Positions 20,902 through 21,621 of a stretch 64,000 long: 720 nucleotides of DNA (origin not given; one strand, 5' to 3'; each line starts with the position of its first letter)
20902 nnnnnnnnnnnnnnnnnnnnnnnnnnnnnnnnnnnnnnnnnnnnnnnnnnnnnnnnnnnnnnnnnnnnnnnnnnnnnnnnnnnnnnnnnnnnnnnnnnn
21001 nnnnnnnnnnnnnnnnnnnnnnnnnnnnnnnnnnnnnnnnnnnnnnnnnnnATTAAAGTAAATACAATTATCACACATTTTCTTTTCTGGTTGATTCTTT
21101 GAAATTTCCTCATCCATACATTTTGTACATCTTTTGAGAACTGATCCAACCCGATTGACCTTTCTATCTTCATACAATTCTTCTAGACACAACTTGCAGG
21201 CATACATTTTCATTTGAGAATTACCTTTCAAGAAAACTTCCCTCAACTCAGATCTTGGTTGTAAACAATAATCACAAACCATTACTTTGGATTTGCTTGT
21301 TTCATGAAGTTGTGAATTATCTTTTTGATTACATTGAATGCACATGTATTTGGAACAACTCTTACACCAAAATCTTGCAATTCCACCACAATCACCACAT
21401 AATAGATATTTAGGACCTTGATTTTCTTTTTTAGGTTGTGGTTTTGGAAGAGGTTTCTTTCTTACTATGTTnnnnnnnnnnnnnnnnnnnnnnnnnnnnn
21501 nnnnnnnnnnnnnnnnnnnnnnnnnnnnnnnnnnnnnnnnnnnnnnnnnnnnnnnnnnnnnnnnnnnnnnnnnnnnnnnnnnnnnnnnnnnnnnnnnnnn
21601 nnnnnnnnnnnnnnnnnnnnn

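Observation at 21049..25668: Giant type-I membrane protein coupling an EGF/laminin-like Cys-rich ectodomain to cytoplasmic B-box zinc fingers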

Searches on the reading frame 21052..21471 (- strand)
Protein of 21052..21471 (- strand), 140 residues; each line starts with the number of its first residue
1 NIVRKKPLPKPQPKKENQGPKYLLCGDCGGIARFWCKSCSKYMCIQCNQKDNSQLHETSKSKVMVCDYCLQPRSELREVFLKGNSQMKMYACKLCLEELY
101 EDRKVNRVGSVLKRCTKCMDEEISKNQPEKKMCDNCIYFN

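Call 8: find_homologous_proteins(query=window:21052-21471:-, max_evalue=1)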
Query window:21052-21471:-: 3 candidates shared short words with the query, none scored E <= 1.

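Call 9: search_protein_families(library=pfam, proteins=[window:21052-21417:-], max_evalue=10)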
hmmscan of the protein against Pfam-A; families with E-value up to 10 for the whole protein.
seq(122 aa): 6 families
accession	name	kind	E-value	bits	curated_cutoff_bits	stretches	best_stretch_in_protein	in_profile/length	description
PF14319.11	Zn_Tnp_IS91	-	0.00059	20.2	26.3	2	3-50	37-83/90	Transposase zinc-binding domain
PF00643.29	zf-B_box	-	0.0023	18.5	24.1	1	3-32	2-32/42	B-box zinc finger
PF25431.1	zf-C17orf113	-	0.0065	16.7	29.5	1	41-75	10-44/63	C17orf113 probable zinc finger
PF01363.27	FYVE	-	0.0073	16.8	27.8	1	14-53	23-63/67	FYVE zinc finger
PF22586.1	ANCHR-like_BBOX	-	0.034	14.7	27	1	6-36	1-31/39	ANCHR-like B-box zinc-binding domain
PF04529.17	Herpes_U59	-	0.22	11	23.1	1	24-106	187-263/365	Herpesvirus U59 protein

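Call 10: search_solved_structures(query=window:21052-21417:-, max_evalue=10, show_alignments=3)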
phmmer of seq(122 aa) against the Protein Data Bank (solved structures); distinct sequences matched with E-value up to 10: 9.
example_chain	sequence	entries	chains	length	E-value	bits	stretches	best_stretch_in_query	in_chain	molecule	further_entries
1hyi_A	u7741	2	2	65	0.008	19.5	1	12-53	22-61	ENDOSOME-ASSOCIATED PROTEIN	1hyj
6e93_A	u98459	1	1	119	0.029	17.7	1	12-87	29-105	Zinc finger and BTB domain-containing protein 38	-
6e94_A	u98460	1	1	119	0.037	17.4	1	12-87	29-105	Zinc finger and BTB domain-containing protein 38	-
1joc_A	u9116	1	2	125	0.083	16.3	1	12-53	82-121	Early Endosomal Autoantigen 1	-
8ams_C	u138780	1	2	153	0.093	16.1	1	9-36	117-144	Tripartite motif-containing protein 2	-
2mvw_A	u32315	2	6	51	0.13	15.6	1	6-32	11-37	Protein PML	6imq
8ytc_A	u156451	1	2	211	0.98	12.8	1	6-33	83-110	Protein PML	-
6gym_W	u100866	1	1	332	1.2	12.5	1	25-102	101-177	Transcription initiation factor IIE subunit alpha,Transcription initiation factor IIE subu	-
1c0g_A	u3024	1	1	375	1.8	12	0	56-101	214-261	PROTEIN (CHIMERIC ACTIN)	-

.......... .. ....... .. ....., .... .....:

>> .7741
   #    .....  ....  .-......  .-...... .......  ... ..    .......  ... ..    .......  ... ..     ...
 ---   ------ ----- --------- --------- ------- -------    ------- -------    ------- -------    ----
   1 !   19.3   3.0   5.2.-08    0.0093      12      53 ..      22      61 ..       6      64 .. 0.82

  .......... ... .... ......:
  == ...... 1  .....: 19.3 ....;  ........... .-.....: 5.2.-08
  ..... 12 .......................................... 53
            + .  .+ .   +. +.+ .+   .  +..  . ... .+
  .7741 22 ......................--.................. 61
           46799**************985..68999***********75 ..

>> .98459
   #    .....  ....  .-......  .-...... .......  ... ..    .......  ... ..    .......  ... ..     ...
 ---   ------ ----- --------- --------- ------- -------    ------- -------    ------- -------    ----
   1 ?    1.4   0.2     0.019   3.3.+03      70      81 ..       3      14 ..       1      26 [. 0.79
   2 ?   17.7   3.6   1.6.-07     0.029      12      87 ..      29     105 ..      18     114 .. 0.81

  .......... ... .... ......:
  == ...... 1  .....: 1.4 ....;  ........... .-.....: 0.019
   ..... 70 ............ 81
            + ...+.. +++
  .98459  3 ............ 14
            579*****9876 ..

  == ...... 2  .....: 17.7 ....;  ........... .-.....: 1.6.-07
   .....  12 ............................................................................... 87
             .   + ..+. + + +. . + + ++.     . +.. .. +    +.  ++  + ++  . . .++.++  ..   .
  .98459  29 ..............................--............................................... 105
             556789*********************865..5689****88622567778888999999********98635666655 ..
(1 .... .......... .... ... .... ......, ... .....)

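Call 29: search_solved_structures(query=A1, max_evalue=10, show_alignments=4)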
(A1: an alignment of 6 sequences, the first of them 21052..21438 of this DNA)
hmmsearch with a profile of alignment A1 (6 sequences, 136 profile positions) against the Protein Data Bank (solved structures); distinct sequences matched with E-value up to 10: 56.
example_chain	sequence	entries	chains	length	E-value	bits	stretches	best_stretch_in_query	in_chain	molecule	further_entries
1hyi_A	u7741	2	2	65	0.00015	24.8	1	12-64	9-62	ENDOSOME-ASSOCIATED PROTEIN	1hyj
7wsj_A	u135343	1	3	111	0.00028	23.9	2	14-61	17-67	Zinc finger protein CONSTANS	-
7vsq_A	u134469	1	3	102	0.00042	23.3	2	17-61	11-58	Zinc finger protein CONSTANS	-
2mvw_A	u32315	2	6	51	0.00059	22.9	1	15-44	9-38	Protein PML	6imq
5egb_A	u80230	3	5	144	0.001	22.1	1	31-98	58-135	Histone-lysine N-methyltransferase PRDM9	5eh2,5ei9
8ams_C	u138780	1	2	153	0.0012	21.8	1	14-48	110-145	Tripartite motif-containing protein 2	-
7vsp_A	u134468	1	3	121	0.0017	21.4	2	11-61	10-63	Zinc finger protein CONSTANS-LIKE 2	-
1joc_A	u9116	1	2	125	0.0021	21.1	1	10-64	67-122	Early Endosomal Autoantigen 1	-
5v3g_D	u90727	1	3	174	0.0027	20.7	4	31-88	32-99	PR domain zinc finger protein 9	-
2i13_A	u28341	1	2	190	0.0045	20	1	32-92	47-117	Aart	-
5yel_A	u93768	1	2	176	0.0068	19.4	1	15-95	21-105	Transcriptional repressor CTCF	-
8ytc_A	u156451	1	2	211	0.0089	19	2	15-43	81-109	Protein PML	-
6tda_L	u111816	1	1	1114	0.011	18.7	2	43-89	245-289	Chromatin structure-remodeling complex protein RSC8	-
1zbd_B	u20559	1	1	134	0.021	17.9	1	13-66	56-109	RABPHILIN-3A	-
1g2f_C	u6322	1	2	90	0.03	17.3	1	58-101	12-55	TATA BOX ZINC FINGER PROTEIN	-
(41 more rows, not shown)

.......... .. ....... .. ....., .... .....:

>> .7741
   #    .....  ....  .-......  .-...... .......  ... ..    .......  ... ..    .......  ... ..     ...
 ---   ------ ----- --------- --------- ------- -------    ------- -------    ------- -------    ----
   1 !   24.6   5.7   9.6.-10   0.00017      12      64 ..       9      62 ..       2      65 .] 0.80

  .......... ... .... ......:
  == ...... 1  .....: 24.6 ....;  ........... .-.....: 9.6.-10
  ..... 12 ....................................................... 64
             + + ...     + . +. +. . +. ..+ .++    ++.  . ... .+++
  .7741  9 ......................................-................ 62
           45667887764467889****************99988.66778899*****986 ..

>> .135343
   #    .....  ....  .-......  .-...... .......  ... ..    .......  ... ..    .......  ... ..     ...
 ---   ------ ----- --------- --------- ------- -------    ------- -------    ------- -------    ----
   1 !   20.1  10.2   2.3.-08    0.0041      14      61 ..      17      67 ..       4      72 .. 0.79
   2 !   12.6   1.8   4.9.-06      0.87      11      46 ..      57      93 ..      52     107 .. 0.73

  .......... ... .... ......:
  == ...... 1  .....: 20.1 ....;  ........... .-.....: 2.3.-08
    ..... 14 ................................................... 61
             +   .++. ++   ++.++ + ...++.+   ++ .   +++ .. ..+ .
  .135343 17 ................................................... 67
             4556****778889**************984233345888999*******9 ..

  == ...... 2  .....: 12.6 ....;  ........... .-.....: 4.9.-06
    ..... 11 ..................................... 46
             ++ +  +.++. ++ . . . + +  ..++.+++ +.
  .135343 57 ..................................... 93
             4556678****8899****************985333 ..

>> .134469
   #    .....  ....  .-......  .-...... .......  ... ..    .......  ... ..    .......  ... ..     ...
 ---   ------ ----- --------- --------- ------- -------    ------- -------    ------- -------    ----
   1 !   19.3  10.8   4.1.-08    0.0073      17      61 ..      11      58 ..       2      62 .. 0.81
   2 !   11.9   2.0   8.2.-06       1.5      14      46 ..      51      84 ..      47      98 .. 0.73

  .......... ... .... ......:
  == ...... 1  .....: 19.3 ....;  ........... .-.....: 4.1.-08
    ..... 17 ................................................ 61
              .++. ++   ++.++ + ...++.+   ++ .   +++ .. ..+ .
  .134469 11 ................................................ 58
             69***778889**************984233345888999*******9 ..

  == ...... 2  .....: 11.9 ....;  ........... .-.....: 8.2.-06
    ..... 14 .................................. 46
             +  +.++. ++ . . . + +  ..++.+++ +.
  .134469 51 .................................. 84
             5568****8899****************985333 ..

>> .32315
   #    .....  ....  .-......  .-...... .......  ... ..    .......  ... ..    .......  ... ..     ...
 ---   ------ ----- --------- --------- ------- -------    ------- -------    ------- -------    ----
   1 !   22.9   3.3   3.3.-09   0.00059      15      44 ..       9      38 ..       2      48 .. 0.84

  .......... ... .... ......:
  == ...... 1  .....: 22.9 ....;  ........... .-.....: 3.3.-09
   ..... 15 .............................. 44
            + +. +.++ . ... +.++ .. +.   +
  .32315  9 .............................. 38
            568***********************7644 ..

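Call 33: predict_structure(alignment_id=A1)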
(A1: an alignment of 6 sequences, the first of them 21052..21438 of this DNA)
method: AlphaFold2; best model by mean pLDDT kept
length: 129 residues; sequences in the alignment: 6
mean_pLDDT: 82.9   pTM: 0.68
mean pLDDT of the five models: 82.9, 79.2, 79.0, 61.3, 59.0
residues with pLDDT >= 90: 46; 70-90: 65; 50-70: 9; < 50: 9
segments of 3 or more residues with pLDDT < 50: 1-9
pLDDT, mean of each block of 10 residues (from residue 1): 43 84 84 85 63 87 91 86 95 92 89 92 86
secondary structure, 60 per line:
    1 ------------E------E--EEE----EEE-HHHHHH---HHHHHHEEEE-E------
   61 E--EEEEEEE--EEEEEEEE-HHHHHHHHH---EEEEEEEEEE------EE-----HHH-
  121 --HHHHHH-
elements in order: E23-25 E30-32 H34-39 H43-48 E49-52 E64-70 E73-80 H82-90 E94-103 H123-128

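Call 64: find_related_loci(query=A4, collection=metagenome_contigs, flank=6000)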
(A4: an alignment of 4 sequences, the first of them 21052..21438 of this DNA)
Query A4 (129 aa) in metagenome_contigs; peptide patterns used: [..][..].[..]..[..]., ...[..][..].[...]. (x = any residue, [..] = any of these).
448 stretches matched a pattern, but none encodes a relative of the query by tblastn (E <= 1e-3).

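Call 68: fold_search(model_id=the predicted structure, library=pdb)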
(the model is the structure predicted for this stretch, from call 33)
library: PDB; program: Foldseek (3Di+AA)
matches with E <= 10: 163; with E <= 0.001: 0
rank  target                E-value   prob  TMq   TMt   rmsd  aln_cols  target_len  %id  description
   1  7vsp_C                2.5e-02  0.91  0.33  0.40   5.6       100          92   16  Crystal strcuture of the tandem B-Box domains of COL2 (released 2022-03-02)
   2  7wsj_A                3.8e-02  0.82  0.30  0.37   5.7        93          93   18  Crystal structure of the tandem B-box domain of Arabidopsis thaliana CONSTANS (released 2022-03-02)
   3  7vsp_A                4.3e-02  0.82  0.31  0.38   5.4        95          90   20  Crystal strcuture of the tandem B-Box domains of COL2 (released 2022-03-02)
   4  7vsq_A                4.6e-02  0.92  0.36  0.46   5.0        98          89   17  Crystal strcuture of the tandem B-Box domains of CONSTANS (released 2022-03-02)
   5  9ya0_AC               5.2e-02  0.66  0.25  0.09  10.3       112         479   19  Cryo-EM structure of pre-conoid ring 2 (PCR P2 ring)from Toxoplasma gondii (released 2025-11-19)
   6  6imq_A                6.3e-02  1.00  0.29  0.71   1.8        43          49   28  Crystal structure of PML B1-box multimers (released 2019-07-31)
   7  7vsq_B                6.3e-02  0.85  0.35  0.45   5.0        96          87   18  Crystal strcuture of the tandem B-Box domains of CONSTANS (released 2022-03-02)
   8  7vsp_B                8.1e-02  0.77  0.32  0.40   5.3        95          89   20  Crystal strcuture of the tandem B-Box domains of COL2 (released 2022-03-02)
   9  6imq_B                1.4e-01  0.99  0.26  0.64   1.9        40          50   30  Crystal structure of PML B1-box multimers (released 2019-07-31)
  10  7vsq_C                3.4e-01  0.35  0.30  0.39   5.4        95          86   15  Crystal strcuture of the tandem B-Box domains of CONSTANS (released 2022-03-02)
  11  8pp7_M                4.1e-01  0.11  0.18  0.22  12.4        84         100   18  human RYBP-PRC1 bound to mononucleosome (released 2024-03-27)
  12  6wi8_A                5.0e-01  0.13  0.23  0.16  11.2       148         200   15  Inhibitor compound-induced confrontational change in Ring1b-Bmi1 domain structure (released 2021-04-14)
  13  2mvw_MODEL_1_A        5.3e-01  0.87  0.27  0.60   2.4        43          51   26  Solution structure of the TRIM19 B-box1 (B1) of human promyelocytic leukemia (PML) (released 2014-11-12)
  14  2iyk_A                5.3e-01  0.16  0.33  0.29  10.7       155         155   12  Crystal structure of the UPF2-interacting domain of nonsense mediated mRNA decay factor UPF1 (released 2006-08-30)
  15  2k4d_MODEL_1_A        6.0e-01  0.23  0.21  0.30   9.4        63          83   21  E2-c-Cbl recognition is necessary but not sufficient for ubiquitination activity (released 2009-01-20)
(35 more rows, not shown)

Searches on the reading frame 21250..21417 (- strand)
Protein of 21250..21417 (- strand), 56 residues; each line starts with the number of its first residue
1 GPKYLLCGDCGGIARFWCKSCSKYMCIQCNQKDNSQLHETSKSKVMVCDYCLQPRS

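Call 9: search_protein_families(library=pfam, proteins=[window:21250-21417:-], max_evalue=10)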
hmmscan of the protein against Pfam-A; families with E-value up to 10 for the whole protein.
seq(56 aa): 8 families
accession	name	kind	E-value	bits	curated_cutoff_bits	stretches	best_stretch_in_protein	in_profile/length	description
PF00643.29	zf-B_box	-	0.00047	20.7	24.1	1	3-32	2-32/42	B-box zinc finger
PF14319.11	Zn_Tnp_IS91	-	0.00058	20.2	26.3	1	3-50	37-83/90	Transposase zinc-binding domain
PF01363.27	FYVE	-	0.0013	19.2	27.8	1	14-53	23-63/67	FYVE zinc finger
PF22586.1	ANCHR-like_BBOX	-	0.024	15.1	27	1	6-36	1-31/39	ANCHR-like B-box zinc-binding domain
PF05495.17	zf-CHY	-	1.4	9.8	31.3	1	16-53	10-50/68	CHY zinc finger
PF02318.22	FYVE_2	-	1.4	9.6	27.2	1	17-55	73-104/118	FYVE-type zinc finger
PF23733.2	GRXCR1-2_C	-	2.5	8.6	26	1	3-31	8-37/47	GRXCR1/2, C-terminal domain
PF25287.1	zf-B_box_Trim66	-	7.4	6.8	27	1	7-30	5-30/35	Trim66, B-box zinc-binding domain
